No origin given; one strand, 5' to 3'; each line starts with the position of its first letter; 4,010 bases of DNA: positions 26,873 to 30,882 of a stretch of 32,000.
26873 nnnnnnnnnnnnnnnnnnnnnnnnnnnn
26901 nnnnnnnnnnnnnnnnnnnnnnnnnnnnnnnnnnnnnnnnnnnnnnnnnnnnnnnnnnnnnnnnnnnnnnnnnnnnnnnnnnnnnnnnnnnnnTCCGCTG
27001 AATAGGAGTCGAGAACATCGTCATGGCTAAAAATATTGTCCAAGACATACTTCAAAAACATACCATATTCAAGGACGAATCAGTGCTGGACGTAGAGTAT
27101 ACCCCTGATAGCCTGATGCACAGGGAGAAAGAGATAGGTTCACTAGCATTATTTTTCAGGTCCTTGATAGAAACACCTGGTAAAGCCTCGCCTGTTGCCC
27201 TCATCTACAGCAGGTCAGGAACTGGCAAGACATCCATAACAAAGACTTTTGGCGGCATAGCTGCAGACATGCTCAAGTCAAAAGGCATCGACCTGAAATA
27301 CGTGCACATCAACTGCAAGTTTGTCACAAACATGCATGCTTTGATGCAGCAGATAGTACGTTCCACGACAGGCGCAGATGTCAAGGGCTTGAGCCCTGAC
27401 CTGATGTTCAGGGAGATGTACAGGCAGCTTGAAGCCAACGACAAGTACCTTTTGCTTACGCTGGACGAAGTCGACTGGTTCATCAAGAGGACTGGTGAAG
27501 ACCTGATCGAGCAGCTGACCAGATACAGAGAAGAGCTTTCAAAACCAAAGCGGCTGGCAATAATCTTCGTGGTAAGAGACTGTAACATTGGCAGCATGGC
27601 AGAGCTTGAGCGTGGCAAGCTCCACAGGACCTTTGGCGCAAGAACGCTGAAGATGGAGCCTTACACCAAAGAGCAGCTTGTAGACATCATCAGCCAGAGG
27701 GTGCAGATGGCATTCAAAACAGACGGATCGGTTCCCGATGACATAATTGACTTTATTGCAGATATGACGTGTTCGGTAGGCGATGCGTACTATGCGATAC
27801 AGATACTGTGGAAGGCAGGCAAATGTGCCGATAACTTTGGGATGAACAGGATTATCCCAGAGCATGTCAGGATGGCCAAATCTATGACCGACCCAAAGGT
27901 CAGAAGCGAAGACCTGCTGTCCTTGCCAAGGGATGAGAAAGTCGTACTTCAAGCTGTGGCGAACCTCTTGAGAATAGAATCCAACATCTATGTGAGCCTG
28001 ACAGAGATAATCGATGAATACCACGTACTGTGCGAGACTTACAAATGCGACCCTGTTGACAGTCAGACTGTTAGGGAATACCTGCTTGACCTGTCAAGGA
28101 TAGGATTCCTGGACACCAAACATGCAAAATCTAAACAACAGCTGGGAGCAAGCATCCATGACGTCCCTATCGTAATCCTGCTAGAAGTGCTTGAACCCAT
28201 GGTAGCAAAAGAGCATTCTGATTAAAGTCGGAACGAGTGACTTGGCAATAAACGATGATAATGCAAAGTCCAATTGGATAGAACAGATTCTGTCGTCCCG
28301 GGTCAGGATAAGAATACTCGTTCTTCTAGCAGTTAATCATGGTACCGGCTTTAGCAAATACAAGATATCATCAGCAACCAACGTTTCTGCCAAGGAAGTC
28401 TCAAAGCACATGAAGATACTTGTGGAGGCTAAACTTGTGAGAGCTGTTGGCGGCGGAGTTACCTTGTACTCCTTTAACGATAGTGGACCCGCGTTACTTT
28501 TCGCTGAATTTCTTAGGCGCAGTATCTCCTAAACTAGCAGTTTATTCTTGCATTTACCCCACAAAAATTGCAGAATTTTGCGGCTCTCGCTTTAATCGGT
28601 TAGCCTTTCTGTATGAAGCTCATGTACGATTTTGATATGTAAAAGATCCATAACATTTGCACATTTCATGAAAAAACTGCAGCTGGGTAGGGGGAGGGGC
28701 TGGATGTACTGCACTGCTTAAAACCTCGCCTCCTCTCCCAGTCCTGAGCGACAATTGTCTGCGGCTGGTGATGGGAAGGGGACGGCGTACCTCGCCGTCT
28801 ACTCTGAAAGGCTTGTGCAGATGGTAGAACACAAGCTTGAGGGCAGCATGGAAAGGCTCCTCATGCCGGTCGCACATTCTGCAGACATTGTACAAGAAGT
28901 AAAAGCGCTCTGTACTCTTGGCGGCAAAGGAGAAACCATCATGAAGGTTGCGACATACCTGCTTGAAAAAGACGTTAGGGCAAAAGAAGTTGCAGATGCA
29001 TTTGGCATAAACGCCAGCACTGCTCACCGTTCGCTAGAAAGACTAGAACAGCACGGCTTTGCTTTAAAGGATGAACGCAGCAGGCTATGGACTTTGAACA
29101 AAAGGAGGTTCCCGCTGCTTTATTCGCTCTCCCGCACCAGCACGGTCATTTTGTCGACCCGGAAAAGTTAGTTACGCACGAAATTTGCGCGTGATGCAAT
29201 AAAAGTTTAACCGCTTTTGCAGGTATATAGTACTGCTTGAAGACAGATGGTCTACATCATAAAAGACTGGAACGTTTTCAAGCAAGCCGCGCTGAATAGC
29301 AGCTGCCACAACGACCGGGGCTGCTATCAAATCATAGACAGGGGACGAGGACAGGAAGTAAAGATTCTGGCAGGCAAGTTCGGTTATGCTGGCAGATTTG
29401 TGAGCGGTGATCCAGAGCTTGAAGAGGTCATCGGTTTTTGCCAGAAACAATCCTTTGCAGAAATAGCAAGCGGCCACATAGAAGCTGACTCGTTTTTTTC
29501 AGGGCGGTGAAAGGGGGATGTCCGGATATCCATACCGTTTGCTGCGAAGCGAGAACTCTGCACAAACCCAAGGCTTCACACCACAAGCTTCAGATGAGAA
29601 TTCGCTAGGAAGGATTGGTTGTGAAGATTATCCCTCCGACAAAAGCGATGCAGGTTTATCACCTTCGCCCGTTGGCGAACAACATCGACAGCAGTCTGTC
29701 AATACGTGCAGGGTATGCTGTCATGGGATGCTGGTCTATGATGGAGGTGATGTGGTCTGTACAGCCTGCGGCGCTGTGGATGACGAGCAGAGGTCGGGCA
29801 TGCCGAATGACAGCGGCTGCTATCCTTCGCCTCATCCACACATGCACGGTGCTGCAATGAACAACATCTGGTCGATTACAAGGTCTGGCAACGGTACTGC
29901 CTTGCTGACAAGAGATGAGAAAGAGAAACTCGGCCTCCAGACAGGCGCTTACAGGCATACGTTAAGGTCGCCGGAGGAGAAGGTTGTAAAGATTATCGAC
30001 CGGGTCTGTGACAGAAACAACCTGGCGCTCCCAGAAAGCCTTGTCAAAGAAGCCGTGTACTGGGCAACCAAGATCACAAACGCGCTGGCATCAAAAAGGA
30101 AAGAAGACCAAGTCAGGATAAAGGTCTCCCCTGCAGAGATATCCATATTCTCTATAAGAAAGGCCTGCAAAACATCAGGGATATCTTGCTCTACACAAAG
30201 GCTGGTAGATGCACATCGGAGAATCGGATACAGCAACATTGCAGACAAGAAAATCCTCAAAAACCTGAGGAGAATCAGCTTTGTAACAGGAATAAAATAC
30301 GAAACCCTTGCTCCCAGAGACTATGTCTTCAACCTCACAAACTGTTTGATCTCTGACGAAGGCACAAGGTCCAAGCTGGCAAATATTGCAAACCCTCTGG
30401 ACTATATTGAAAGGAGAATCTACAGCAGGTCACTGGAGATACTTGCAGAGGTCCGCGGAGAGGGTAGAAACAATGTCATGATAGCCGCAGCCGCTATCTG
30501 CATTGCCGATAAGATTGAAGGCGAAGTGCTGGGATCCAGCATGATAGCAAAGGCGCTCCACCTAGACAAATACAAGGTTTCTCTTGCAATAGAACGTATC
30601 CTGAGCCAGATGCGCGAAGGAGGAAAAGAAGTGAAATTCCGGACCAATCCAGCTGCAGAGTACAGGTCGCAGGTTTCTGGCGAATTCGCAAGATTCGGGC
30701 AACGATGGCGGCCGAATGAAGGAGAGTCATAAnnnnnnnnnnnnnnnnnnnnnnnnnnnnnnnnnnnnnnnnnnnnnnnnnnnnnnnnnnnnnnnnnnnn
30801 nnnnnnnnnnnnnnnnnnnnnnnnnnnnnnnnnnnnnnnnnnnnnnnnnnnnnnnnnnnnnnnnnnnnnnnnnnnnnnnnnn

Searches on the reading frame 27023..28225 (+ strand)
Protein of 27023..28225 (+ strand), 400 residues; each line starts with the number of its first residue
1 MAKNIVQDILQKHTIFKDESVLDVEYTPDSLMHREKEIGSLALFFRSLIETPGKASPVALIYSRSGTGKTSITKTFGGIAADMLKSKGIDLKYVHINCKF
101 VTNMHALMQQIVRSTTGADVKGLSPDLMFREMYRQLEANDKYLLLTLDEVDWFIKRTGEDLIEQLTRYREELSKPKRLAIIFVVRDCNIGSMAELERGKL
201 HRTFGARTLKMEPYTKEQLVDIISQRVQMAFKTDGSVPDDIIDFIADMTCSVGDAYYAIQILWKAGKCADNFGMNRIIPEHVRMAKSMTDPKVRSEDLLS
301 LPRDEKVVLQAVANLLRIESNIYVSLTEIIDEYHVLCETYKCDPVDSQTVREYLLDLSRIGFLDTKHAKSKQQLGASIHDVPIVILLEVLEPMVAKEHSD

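Call 7: search_protein_families(library=pfam, proteins=[window:27023-28225:+], max_evalue=0.01)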
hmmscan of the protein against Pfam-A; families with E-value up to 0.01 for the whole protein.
window:27023-28225:+ (400 aa): 9 families
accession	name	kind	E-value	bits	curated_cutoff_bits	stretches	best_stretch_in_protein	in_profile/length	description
PF22703.2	Cdc6_lid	-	5.9e-18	65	27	1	220-287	1-68/68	Cdc6 AAA+ ATPase-type lid domain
PF09079.17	Cdc6_C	-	2.7e-11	43.7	25.1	1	299-371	4-76/96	CDC6, C terminal winged helix domain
PF13401.12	AAA_22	-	7.4e-09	36.4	27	1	59-183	8-121/130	AAA domain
PF13191.12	AAA_16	-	7e-06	27.1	32.6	1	31-171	2-161/167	AAA ATPase domain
PF13479.12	AAA_24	-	0.00029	21.2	27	1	58-171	4-94/195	AAA domain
PF22606.2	Cdc6-ORC-like_ATPase_lid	-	0.001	19.4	27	1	214-262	1-49/60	Cdc6/ORC-like, ATPase lid domain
PF01637.24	ATPase_2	-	0.0018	18.6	33.2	1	54-225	18-193/225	ATPase domain predominantly from Archaea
PF00004.35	AAA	-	0.0034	18.3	21.2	1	60-181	2-105/131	ATPase family associated with various cellular activities (AAA)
PF05621.17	TniB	-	0.008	16.1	22.4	0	45-155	23-133/189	Bacterial TniB protein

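Call 67: search_protein_families(library=padloc, proteins=[window:27023-28225:+], max_evalue=0.001)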
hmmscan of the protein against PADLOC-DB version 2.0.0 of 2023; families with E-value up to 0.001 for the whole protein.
window:27023-28225:+ (400 aa): 0 families

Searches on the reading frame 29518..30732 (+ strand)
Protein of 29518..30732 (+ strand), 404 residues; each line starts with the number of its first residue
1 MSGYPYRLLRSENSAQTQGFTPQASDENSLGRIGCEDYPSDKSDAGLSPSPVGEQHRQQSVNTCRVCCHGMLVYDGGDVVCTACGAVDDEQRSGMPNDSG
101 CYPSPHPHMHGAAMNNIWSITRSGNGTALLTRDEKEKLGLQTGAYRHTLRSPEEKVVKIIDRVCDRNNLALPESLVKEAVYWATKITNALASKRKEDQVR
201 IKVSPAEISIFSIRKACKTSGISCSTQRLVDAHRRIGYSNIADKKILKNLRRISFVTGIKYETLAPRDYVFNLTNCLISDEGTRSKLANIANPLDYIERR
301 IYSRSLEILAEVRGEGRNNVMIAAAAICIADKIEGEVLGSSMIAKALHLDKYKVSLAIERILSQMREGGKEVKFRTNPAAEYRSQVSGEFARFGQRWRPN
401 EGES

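Call 7: search_protein_families(library=pfam, proteins=[window:29518-30732:+], max_evalue=0.01)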
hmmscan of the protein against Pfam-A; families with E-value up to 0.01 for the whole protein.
window:29518-30732:+ (404 aa): 2 families
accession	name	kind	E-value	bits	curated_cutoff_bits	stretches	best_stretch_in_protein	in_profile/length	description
PF08271.17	Zn_Ribbon_TF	-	0.0033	17.4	29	1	63-91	2-32/43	TFIIB zinc-binding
PF10080.14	FtrD-like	-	0.0069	17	26.3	0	58-108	31-80/101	Membrane iron-sulfur containing protein FtrD-like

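Call 67: search_protein_families(library=padloc, proteins=[window:29518-30732:+], max_evalue=0.001)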
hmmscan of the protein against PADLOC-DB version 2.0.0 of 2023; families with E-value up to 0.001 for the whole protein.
window:29518-30732:+ (404 aa): 0 families
